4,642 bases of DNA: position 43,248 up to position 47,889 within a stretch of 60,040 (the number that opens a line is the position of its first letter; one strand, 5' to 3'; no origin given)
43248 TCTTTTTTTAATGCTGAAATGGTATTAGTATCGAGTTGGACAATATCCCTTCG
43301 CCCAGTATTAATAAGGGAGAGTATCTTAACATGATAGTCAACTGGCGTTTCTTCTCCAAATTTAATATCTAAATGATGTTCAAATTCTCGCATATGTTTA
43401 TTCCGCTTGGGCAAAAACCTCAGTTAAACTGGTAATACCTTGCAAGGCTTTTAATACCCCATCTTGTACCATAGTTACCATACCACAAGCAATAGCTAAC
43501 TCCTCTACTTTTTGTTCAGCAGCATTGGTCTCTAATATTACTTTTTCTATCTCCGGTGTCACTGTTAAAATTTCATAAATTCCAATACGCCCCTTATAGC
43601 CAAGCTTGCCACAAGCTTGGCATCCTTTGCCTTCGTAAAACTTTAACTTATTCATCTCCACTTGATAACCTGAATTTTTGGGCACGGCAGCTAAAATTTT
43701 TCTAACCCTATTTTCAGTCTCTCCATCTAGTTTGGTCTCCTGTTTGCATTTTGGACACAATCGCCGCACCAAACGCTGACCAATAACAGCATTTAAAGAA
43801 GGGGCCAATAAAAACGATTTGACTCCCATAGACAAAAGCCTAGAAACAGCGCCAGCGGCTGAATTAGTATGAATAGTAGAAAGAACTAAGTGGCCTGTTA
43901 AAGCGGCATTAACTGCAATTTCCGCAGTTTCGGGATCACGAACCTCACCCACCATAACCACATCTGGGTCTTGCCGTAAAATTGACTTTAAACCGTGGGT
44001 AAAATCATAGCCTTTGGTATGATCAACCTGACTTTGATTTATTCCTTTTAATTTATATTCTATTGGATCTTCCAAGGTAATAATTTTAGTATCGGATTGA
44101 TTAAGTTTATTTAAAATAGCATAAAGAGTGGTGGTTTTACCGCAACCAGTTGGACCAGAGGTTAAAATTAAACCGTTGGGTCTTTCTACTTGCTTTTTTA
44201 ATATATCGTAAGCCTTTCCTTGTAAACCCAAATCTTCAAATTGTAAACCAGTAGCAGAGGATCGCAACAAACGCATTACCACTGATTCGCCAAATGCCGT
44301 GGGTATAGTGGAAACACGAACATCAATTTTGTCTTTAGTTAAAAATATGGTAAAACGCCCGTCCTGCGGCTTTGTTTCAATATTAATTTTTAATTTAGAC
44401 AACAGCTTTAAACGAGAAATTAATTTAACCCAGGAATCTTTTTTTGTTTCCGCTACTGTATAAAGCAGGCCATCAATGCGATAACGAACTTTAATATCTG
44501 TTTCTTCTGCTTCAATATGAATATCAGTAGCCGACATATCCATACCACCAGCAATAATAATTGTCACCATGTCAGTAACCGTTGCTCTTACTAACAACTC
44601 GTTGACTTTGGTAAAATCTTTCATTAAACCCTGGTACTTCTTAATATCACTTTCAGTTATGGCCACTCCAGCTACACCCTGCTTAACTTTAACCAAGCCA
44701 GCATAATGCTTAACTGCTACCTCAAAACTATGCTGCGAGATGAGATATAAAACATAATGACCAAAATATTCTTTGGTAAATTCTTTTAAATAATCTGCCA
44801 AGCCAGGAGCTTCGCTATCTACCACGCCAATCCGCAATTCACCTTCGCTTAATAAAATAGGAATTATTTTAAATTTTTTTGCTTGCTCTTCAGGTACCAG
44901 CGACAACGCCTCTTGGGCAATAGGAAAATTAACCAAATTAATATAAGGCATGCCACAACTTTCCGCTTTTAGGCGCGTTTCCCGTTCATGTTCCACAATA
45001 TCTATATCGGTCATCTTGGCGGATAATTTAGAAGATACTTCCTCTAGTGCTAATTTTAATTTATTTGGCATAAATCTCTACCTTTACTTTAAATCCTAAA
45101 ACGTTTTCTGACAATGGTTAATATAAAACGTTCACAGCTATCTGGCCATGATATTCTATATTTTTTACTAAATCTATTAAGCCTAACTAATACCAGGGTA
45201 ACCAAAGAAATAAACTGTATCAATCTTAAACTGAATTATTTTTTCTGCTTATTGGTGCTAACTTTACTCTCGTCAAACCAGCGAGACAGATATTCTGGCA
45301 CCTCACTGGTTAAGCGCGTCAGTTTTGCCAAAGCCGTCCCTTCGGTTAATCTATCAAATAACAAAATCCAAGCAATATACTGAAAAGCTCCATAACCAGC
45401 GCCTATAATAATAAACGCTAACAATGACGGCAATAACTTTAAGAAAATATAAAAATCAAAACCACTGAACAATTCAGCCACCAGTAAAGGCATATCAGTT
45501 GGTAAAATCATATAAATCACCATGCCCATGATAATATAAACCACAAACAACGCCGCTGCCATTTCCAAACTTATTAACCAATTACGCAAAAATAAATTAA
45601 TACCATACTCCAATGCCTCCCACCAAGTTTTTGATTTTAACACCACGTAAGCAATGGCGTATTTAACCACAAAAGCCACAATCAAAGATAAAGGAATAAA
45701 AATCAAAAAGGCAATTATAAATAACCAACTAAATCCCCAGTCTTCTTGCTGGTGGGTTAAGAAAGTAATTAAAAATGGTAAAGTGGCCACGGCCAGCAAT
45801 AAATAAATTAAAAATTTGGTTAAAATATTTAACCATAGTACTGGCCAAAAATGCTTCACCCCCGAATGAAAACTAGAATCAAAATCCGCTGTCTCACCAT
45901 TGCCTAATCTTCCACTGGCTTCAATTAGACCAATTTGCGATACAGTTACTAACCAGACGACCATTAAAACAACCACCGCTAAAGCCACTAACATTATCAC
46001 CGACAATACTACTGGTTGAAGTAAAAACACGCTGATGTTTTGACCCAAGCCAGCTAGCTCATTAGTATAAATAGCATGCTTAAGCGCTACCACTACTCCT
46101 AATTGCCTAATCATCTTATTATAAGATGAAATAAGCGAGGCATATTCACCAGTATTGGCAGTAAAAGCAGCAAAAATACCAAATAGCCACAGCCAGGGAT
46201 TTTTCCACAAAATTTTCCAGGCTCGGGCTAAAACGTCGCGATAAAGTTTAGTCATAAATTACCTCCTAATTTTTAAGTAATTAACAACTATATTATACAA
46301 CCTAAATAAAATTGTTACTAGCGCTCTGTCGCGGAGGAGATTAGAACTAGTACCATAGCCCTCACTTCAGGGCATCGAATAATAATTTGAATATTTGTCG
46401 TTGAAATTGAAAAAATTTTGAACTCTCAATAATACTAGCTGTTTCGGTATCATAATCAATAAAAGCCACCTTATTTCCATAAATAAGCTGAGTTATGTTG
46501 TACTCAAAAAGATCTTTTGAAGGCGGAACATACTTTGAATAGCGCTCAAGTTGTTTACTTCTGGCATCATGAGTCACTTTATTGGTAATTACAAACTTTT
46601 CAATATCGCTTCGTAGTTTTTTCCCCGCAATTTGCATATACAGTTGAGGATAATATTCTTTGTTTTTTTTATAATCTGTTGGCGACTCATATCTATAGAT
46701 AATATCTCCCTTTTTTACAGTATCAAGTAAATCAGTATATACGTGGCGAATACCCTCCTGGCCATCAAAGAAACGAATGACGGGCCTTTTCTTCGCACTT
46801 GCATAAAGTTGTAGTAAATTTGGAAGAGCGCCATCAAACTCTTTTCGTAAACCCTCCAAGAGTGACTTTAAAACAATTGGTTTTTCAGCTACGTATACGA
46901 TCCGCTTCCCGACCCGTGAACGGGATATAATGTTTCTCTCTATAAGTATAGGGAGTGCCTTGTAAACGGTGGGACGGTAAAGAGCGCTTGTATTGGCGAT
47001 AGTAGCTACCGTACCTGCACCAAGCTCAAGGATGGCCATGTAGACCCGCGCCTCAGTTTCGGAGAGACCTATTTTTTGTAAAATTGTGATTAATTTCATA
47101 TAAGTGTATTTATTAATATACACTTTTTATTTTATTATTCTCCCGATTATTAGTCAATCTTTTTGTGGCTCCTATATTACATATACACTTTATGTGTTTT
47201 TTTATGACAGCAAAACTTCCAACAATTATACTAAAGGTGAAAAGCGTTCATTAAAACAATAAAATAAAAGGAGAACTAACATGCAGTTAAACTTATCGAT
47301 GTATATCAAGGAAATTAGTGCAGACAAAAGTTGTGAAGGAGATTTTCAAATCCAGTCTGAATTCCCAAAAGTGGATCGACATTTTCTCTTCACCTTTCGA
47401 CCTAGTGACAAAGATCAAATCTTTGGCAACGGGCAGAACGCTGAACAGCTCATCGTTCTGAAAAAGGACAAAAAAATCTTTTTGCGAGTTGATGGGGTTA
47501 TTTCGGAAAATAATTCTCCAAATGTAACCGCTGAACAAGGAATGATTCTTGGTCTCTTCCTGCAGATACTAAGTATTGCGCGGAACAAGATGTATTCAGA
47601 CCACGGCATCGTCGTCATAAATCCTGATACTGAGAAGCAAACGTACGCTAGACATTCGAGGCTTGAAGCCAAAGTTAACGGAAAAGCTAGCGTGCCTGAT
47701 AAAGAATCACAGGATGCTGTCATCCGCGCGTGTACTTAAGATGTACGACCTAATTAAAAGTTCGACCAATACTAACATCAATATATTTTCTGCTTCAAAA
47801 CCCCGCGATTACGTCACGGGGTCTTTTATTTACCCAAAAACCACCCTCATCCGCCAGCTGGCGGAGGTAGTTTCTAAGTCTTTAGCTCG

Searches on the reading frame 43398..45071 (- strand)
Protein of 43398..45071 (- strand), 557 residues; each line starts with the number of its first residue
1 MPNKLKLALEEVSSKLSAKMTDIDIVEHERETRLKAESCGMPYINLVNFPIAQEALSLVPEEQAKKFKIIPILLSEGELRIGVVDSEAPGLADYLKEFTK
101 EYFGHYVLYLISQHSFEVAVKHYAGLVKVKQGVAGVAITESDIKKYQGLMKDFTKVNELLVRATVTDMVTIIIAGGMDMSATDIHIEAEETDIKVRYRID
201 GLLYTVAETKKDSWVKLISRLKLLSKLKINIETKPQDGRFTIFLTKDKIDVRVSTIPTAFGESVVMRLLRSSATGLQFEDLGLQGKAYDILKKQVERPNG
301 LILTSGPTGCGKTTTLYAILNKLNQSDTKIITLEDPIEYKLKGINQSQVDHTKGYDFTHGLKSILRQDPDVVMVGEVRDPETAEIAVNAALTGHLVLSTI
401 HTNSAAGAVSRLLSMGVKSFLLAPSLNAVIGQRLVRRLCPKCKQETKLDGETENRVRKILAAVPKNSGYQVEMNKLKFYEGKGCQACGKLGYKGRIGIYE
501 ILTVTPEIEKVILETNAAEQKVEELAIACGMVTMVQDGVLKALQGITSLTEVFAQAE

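Call 88: search_protein_families(library=pfam, proteins=[window:43398-45071:-], max_evalue=0.0001)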
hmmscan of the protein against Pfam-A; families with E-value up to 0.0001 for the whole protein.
window:43398-45071:- (557 aa): 2 families
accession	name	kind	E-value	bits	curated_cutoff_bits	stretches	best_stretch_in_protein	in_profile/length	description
PF00437.27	T2SSE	-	2.2e-124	415.3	24.9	1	164-553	7-369/370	Type II/IV secretion system protein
PF05157.20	MshEN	-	1.9e-09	37.8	23.1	1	40-124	2-84/90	MshEN domain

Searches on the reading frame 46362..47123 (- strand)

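Call 88: search_protein_families(library=pfam, proteins=[window:46362-47123:-], max_evalue=0.0001)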
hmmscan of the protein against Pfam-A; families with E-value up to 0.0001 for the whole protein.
window:46362-47123:- (253 aa): 1 family
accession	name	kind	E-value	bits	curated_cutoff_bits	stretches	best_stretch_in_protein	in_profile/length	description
PF01978.25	TrmB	-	1.1e-13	51.2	25.6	1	15-79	1-64/68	Sugar-specific transcriptional regulator TrmB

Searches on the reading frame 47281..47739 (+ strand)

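Call 88: search_protein_families(library=pfam, proteins=[window:47281-47739:+], max_evalue=0.0001)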
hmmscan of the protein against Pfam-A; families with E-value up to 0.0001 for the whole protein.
window:47281-47739:+ (152 aa): 0 families

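Call 100: search_protein_families(library=ncbifam, proteins=[window:47281-47739:+], max_evalue=0.1)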
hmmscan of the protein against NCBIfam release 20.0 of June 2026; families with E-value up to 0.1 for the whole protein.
window:47281-47739:+ (152 aa): 1 family
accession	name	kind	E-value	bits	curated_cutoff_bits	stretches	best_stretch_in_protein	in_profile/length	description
NF011785.1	PRK15249.1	exception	0.015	14.7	550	1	51-136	133-201/253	fimbrial biogenesis chaperone StbB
